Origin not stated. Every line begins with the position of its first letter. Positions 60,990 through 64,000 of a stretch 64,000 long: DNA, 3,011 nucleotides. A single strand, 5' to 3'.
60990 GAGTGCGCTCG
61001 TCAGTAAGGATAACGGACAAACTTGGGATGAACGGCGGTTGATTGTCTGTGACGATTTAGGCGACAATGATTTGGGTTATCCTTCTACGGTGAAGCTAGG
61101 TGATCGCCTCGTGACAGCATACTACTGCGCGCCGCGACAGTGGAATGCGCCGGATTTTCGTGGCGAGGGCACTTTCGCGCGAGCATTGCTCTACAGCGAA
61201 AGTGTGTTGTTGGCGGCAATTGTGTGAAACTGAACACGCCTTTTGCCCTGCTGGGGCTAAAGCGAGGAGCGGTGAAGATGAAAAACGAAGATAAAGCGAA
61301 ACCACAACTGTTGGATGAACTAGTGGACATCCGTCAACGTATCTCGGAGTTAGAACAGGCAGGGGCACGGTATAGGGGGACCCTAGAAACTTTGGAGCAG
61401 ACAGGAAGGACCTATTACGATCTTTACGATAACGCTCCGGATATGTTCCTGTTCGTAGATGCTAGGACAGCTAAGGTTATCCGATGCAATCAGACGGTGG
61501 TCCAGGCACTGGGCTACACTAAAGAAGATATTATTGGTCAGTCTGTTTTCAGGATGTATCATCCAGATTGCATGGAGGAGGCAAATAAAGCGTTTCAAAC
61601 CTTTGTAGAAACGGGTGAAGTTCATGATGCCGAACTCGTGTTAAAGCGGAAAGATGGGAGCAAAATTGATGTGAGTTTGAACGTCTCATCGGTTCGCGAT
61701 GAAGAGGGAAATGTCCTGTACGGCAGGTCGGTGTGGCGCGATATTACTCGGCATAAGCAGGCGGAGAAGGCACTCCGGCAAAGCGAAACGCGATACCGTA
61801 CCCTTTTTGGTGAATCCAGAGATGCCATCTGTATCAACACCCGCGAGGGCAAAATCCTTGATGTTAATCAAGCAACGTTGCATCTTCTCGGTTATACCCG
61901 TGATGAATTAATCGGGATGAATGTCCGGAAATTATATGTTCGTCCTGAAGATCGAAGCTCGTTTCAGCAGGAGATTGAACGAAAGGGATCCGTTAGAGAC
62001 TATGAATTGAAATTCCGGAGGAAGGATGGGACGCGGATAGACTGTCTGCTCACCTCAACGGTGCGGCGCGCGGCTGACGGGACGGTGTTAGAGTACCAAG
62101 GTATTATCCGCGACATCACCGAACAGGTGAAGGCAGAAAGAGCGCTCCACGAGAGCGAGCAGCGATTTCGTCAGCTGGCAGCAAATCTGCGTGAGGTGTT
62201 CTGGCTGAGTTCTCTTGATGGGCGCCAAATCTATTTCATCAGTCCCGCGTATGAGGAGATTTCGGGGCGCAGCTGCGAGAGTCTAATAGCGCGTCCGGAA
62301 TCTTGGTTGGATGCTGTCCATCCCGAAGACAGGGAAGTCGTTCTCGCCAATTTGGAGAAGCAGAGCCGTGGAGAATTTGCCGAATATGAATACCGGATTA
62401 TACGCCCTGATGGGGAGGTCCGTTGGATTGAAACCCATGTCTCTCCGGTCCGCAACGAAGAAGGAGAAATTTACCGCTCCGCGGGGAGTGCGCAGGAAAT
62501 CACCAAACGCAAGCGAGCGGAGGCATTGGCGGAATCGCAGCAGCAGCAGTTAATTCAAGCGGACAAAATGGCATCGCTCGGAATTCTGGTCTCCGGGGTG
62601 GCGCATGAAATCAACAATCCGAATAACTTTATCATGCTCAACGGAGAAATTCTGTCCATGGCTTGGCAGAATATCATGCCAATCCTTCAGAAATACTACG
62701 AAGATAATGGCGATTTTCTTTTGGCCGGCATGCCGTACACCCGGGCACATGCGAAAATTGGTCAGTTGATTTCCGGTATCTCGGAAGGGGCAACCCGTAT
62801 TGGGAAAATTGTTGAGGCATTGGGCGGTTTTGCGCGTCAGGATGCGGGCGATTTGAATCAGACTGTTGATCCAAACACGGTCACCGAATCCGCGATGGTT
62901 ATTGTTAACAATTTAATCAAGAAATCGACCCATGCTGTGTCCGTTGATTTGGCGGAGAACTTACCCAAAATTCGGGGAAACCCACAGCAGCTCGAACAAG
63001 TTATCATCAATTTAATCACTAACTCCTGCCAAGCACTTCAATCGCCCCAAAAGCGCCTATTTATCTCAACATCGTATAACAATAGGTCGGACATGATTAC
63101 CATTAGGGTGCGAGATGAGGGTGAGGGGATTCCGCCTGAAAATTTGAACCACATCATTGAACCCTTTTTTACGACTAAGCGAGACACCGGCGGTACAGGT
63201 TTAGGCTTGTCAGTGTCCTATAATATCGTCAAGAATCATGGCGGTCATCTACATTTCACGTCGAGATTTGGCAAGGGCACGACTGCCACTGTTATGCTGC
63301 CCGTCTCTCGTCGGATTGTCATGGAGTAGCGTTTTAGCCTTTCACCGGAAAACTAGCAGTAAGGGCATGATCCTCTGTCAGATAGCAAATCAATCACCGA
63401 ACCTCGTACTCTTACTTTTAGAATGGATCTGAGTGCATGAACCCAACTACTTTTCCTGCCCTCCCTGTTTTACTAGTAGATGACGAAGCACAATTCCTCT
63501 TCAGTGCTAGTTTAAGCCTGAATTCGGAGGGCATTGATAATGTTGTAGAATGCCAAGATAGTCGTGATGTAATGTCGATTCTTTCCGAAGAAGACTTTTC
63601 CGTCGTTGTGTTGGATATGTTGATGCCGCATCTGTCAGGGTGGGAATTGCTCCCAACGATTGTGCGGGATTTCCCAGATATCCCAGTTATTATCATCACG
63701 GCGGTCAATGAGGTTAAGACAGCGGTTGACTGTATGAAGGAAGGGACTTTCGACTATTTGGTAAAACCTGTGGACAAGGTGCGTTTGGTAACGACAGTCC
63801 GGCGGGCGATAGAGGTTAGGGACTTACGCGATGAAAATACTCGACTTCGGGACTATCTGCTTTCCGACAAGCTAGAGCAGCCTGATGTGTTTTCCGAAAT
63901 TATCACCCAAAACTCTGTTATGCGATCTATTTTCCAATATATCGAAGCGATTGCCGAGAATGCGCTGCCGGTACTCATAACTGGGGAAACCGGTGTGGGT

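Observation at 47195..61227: Dense oxidative 'island' bounded by a PAS histidine kinase and a sigma54 response regulator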

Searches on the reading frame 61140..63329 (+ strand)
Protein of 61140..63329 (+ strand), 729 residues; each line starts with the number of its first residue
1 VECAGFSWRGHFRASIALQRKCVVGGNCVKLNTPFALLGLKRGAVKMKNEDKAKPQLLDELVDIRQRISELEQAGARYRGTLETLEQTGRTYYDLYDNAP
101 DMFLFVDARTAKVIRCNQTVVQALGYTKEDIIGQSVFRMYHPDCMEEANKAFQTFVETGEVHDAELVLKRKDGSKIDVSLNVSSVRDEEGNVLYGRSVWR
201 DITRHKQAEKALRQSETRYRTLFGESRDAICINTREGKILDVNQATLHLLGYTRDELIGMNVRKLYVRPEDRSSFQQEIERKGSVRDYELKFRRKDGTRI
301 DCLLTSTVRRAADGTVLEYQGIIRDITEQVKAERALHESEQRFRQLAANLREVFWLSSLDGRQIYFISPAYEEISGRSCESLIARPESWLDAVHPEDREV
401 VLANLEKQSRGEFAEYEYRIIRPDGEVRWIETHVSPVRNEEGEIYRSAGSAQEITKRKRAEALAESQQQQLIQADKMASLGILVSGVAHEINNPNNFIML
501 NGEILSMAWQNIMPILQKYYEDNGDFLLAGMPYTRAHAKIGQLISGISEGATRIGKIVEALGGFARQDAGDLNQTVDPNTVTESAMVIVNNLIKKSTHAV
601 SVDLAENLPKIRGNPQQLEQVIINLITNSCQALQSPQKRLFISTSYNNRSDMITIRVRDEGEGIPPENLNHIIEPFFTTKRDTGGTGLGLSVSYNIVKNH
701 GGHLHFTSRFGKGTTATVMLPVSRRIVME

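Call 8: search_protein_families(library=pfam, proteins=[window:61140-63329:+], max_evalue=0.01)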
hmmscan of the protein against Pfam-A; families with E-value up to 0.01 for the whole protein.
window:61140-63329:+ (729 aa): 13 families
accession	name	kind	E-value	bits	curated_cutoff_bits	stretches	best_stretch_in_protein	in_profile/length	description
PF13426.13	PAS_9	-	3.7e-54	181.8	27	3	228-328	2-103/103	PAS domain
PF08447.18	PAS_3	-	3.6e-47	159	25.6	3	366-449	3-87/89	PAS fold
PF00989.32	PAS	-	1.4e-43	147.9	22.6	3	218-326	2-113/113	PAS fold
PF08448.16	PAS_4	-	1.1e-30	106.5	23.1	3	97-205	2-108/110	PAS fold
PF02518.31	HATPase_c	-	1.1e-26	93.8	26.4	1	613-723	1-110/111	Histidine kinase-, DNA gyrase B-, and HSP90-like ATPase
PF13188.13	PAS_8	-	4.7e-19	68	21.8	2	218-265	2-46/65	PAS domain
PF14598.12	PAS_11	-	2.3e-10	40.8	25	1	107-178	8-79/109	PAS domain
PF24820.1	Diguanyl_cycl_sensor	-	1.2e-05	25.7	28.1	0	110-189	15-100/109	Diguanylate cyclase-like sensor domain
PF14501.12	HATPase_c_5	-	8e-05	22.9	22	1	616-707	4-89/102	GHKL domain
PF08670.17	MEKHLA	-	0.00056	20.3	23.7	0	213-297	24-111/143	MEKHLA domain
PF13589.12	HATPase_c_3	-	0.0018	18.7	25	1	618-689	3-76/137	Histidine kinase-, DNA gyrase B-, and HSP90-like ATPase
PF00512.31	HisKA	-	0.0019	18.6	26.9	0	481-569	3-65/66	His Kinase A (phospho-acceptor) domain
PF08446.17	PAS_2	-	0.0021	19.2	21.4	0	104-180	19-93/107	PAS fold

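Call 27: search_protein_families(library=ncbifam, proteins=[window:61140-63329:+], max_evalue=0.001)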
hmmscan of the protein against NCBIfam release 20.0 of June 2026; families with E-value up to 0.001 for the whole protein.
window:61140-63329:+ (729 aa): 92 families (the best 25 are shown)
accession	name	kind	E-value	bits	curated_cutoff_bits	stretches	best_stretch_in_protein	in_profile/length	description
TIGR00229.1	sensory_box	domain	1.6e-71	238.3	22.9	3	213-336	1-126/126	PAS domain S-box protein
NF052574.1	HisKinEspCMyxo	equivalog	3e-71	240.6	1200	3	362-724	308-639/785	serine histidine kinase EspC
NF008468.0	PRK11360.1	equivalog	2e-68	231.2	646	4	544-725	434-611/616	two-component system sensor histidine kinase AtoS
NF052573.1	HisKinEspAMyxo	equivalog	1.2e-59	202.2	1400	3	313-723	230-612/755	serine histidine kinase EspA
NF010076.0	PRK13557.1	subfamily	8.5e-56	189.5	631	3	363-725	54-397/540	histidine kinase famiy protein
NF047874.1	MASE3_PAS_HK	subfamily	3.7e-49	168.1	560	4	614-724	516-626/655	MASE3 domain-containing sensor histidine kinase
NF038348.1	T2SS_HK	subfamily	2.9e-45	154.7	450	1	457-722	304-573/574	histidine kinase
NF041777.1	sens_FixL_Rhizob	equivalog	4.4e-44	151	850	2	269-723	48-482/485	sensor protein FixL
NF046020.1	HisKinCckABruc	equivalog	1.1e-43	149.2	1000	3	546-721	521-706/868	cell cycle histidine kinase CckA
NF053781.1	cdiGMPphdstlr2612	equivalog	2.1e-40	138.3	1600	3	287-461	661-833/1268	Tlr1612 family c-di-GMP phosphodiesterase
TIGR02938.1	nifL_nitrog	equivalog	2.1e-36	125.5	242.45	3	558-721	328-493/494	nitrogen fixation negative regulator NifL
NF010411.0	PRK13837.1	equivalog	2.3e-36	125.2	647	2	537-726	482-679/828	two-component system VirA-like sensor kinase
NF007688.0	PRK10364.1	equivalog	1e-35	123.4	479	1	550-723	285-452/460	two-component system sensor histidine kinase ZraS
NF041880.1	EPS_EpsF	equivalog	1.6e-35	122.6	900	2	537-721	308-492/492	response regulator EpsF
NF045595.1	HK_scytonemin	equivalog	7.7e-35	120.4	865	3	538-723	450-636/637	scytonemin biosynthesis sensor histidine kinase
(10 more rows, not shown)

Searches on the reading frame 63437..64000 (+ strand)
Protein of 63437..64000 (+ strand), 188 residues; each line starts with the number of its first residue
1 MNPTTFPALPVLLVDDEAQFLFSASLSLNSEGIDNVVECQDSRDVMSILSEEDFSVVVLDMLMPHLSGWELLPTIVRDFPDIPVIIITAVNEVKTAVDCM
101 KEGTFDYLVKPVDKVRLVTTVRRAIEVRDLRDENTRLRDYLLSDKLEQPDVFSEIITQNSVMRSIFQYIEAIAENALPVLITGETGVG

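Call 8: search_protein_families(library=pfam, proteins=[window:63437-64000:+], max_evalue=0.01)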
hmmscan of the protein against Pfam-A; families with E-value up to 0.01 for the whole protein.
window:63437-64000:+ (188 aa): 3 families
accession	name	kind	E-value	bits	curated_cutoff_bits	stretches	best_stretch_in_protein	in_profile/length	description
PF00072.30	Response_reg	-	1.6e-26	93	30.2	1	11-121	1-110/111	Response regulator receiver domain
PF00158.32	Sigma54_activat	-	0.0013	18.8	20.2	1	155-188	1-34/168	Sigma-54 interaction domain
PF14532.12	Sigma54_activ_2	-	0.005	17.5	25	0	159-188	4-33/138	Sigma-54 interaction domain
